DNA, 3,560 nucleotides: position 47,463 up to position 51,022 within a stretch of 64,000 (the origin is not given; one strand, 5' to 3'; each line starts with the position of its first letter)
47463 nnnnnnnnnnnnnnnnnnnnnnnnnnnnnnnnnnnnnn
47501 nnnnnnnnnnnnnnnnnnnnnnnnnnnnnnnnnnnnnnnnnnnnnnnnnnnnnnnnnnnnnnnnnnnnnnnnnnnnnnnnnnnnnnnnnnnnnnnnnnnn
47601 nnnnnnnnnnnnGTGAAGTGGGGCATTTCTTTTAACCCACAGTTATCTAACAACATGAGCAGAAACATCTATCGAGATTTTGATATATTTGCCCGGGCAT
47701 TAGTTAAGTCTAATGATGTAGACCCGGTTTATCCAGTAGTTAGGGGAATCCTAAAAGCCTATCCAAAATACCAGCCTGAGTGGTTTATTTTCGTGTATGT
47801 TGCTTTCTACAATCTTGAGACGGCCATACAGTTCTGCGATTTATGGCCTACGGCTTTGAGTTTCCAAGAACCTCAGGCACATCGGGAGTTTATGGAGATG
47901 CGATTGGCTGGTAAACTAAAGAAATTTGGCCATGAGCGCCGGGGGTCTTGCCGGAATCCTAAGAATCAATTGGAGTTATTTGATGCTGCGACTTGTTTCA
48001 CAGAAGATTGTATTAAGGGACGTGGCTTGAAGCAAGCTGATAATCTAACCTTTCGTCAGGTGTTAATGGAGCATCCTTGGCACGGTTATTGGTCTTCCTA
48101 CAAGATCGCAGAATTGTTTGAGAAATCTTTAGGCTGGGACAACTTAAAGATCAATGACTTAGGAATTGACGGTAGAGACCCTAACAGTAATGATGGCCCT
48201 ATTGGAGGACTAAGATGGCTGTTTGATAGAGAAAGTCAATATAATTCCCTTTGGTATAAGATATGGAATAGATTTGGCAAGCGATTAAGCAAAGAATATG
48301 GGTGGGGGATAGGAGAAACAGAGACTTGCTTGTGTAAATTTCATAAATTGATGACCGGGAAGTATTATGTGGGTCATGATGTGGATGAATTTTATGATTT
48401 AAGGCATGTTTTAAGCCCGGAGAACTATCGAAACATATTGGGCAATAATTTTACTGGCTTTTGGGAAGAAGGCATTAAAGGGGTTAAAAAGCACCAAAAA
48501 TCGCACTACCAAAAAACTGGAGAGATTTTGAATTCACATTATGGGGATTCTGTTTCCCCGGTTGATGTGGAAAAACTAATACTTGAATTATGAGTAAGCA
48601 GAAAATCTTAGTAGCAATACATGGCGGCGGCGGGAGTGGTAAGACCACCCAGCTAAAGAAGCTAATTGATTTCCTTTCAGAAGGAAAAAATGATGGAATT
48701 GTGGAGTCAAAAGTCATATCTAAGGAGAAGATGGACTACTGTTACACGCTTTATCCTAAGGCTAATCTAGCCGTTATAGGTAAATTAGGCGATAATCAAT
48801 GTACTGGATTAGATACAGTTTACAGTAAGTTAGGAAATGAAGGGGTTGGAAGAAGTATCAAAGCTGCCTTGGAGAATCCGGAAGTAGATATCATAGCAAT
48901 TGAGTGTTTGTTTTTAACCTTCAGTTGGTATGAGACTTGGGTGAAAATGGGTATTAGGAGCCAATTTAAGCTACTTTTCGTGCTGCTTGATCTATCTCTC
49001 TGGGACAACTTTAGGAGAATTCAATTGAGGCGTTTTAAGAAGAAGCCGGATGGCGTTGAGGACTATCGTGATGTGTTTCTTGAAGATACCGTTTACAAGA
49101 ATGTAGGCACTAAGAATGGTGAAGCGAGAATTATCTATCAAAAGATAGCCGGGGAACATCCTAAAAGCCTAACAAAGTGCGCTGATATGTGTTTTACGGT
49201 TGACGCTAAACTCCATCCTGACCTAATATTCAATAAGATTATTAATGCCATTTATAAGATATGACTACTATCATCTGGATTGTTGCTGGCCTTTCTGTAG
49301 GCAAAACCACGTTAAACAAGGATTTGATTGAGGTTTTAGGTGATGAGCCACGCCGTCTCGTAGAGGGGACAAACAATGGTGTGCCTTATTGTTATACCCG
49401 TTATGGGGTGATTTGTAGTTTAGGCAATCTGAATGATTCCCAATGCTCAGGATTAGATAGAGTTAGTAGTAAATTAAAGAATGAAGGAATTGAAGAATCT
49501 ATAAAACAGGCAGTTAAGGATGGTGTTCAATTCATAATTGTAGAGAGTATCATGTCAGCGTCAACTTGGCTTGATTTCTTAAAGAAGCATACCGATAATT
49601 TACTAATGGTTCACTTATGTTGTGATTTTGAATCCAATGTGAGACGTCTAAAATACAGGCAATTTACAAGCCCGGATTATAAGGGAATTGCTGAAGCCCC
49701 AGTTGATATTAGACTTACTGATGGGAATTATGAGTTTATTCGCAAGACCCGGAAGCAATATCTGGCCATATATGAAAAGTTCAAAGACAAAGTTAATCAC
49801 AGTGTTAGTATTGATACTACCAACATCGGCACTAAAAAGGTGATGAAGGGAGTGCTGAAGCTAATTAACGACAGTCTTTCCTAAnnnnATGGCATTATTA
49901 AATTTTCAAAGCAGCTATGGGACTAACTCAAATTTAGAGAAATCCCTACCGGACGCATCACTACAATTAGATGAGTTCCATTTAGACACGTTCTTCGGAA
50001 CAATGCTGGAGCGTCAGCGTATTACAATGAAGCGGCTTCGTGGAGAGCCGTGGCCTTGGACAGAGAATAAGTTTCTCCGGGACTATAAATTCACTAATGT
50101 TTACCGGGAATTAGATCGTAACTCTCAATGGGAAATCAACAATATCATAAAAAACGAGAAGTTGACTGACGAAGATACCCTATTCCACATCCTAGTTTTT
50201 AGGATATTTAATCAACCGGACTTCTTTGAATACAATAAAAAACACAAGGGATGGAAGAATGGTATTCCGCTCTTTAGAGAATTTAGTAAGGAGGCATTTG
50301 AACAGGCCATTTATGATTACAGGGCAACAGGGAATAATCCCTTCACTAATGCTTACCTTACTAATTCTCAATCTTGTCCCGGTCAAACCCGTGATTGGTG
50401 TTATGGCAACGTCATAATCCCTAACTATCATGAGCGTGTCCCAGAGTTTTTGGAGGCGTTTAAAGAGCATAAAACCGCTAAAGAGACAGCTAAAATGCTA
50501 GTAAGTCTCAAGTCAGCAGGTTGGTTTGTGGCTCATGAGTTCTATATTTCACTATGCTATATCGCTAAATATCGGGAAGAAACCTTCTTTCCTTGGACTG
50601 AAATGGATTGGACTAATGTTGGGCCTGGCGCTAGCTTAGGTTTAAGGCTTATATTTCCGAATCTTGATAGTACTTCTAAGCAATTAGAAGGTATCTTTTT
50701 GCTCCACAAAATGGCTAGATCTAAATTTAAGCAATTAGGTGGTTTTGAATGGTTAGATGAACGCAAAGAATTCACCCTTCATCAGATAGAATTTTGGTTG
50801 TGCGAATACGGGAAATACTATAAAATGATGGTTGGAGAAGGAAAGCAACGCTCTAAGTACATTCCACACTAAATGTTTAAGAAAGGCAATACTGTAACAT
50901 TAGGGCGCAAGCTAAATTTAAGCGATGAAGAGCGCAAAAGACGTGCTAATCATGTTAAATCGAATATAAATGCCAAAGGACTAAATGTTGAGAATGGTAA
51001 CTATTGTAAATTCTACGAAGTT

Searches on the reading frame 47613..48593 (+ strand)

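Call 87: search_protein_families(library=phrogs, proteins=[window:47613-48593:+], max_evalue=0.001)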
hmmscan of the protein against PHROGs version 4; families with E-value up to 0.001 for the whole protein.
window:47613-48593:+ (326 aa): 1 family
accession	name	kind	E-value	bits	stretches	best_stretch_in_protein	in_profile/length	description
phrog_6364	-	unknown function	5.3e-17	62.9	2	21-174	10-158/287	-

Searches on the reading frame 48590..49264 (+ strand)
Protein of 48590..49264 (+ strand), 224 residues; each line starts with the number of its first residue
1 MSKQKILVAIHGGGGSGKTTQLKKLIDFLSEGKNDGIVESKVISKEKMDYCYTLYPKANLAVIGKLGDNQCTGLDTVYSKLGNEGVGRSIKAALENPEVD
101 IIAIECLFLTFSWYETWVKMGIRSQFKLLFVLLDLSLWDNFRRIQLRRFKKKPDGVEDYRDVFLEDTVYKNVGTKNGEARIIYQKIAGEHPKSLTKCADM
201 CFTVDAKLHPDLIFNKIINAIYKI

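Call 87: search_protein_families(library=phrogs, proteins=[window:48590-49264:+], max_evalue=0.001)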
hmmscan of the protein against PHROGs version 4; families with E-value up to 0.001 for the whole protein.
window:48590-49264:+ (224 aa): 1 family
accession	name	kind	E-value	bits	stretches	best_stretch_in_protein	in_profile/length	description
phrog_800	-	head and packaging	1.3e-08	34.9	1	3-151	30-165/511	terminase small subunit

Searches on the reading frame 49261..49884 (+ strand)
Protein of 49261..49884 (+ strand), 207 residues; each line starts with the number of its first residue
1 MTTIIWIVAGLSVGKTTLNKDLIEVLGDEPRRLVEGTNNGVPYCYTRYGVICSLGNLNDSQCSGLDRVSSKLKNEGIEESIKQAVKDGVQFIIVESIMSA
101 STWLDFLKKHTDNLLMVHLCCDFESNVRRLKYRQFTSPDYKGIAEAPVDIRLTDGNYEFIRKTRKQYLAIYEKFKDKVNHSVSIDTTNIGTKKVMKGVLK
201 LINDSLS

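Call 88: search_protein_families(library=phrogs, proteins=[window:49261-49884:+], max_evalue=0.001)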
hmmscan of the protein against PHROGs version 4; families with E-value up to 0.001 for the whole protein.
window:49261-49884:+ (207 aa): 1 family
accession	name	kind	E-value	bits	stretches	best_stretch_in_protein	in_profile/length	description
phrog_800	-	head and packaging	2.2e-06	27.6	1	3-139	33-166/511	terminase small subunit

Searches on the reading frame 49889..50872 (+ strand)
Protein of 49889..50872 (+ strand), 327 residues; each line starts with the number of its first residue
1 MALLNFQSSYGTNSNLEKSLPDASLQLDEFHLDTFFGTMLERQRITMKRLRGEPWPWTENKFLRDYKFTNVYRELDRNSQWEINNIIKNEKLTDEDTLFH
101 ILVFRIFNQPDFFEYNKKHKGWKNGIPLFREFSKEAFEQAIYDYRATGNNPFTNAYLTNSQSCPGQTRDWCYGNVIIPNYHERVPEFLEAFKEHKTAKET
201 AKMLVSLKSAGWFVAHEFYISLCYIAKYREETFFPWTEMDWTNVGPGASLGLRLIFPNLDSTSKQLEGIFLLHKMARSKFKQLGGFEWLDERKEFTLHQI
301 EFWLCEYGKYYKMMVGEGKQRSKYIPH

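Call 88: search_protein_families(library=phrogs, proteins=[window:49889-50872:+], max_evalue=0.001)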
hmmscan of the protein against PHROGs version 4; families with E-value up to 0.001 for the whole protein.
window:49889-50872:+ (327 aa): 2 families
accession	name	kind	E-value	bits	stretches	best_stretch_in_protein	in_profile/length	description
phrog_2396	-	unknown function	2.3e-49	169.8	1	27-324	2-317/331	-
phrog_800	-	head and packaging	1.6e-11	44.5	1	60-316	288-476/511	terminase small subunit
